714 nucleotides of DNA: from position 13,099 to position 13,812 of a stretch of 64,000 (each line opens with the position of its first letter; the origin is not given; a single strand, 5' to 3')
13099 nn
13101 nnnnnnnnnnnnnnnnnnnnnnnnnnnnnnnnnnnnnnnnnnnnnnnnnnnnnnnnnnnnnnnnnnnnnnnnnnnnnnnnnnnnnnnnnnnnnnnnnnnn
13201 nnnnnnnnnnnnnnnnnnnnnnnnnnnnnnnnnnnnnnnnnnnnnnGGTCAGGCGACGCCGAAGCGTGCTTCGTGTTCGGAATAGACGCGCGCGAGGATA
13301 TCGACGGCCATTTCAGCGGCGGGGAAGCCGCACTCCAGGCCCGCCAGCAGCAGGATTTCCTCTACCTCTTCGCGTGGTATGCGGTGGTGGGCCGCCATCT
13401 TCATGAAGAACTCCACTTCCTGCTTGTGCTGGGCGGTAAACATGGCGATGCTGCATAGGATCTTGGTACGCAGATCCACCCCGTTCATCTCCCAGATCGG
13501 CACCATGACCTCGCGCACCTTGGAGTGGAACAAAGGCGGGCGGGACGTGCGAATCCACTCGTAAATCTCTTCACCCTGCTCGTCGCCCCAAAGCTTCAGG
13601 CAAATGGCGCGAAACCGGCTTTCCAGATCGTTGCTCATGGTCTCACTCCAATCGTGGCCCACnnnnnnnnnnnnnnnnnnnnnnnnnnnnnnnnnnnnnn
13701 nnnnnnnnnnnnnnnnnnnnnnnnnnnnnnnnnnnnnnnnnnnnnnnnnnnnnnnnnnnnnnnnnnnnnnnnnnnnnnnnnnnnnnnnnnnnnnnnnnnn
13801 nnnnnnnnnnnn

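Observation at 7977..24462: Regulator-less 16.5-kb metabolic and uptake island built from duplicated CMD / M24 / bicupin / TonB-receptor modules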

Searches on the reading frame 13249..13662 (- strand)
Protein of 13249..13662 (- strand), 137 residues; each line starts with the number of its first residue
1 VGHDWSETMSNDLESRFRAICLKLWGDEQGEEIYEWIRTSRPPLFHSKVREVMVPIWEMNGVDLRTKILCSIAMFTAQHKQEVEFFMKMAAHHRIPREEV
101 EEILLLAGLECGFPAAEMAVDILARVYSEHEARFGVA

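Call 4: search_protein_families(library=pfam, proteins=[window:13249-13662:-], max_evalue=0.01)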
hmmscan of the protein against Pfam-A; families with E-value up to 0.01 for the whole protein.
window:13249-13662:- (137 aa): 1 family
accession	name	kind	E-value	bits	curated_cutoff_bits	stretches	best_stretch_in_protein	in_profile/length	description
PF02627.25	CMD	-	3.4e-06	27.4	23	1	57-123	16-82/84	Carboxymuconolactone decarboxylase family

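Call 6: search_protein_families(library=ncbifam, proteins=[window:13249-13662:-], max_evalue=0.01)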
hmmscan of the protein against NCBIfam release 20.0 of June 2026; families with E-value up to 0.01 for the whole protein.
window:13249-13662:- (137 aa): 3 families
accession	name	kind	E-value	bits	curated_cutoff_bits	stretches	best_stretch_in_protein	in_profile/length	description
NF051488.1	bifunc_PcaDC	exception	1.1e-09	38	390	1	56-129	301-375/375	bifunctional 3-oxoadipate enol-lactonase/4-carboxymuconolactone decarboxylase PcaDC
TIGR02425.1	decarb_PcaC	equivalog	1.1e-08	35.3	155.7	1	55-130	46-122/123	4-carboxymuconolactone decarboxylase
NF051487.1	bifunc_PcaCD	exception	2.4e-05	23.6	430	1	56-129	48-126/413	bifunctional 4-carboxymuconolactone decarboxylase/3-oxoadipate enol-lactonase PcaCD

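Call 88: search_solved_structures(query=window:13249-13662:-, max_evalue=1)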
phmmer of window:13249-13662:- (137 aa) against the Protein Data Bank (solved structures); distinct sequences matched with E-value up to 1: 3.
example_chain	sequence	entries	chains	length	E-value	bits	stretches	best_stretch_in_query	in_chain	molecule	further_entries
2af7_A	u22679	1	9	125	0.0082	19.4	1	56-131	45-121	gamma-carboxymuconolactone decarboxylase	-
4g9q_A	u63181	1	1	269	0.02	18.2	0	57-128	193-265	4-carboxymuconolactone decarboxylase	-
3d7i_A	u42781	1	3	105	0.69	13.2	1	55-125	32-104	carboxymuconolactone decarboxylase family protein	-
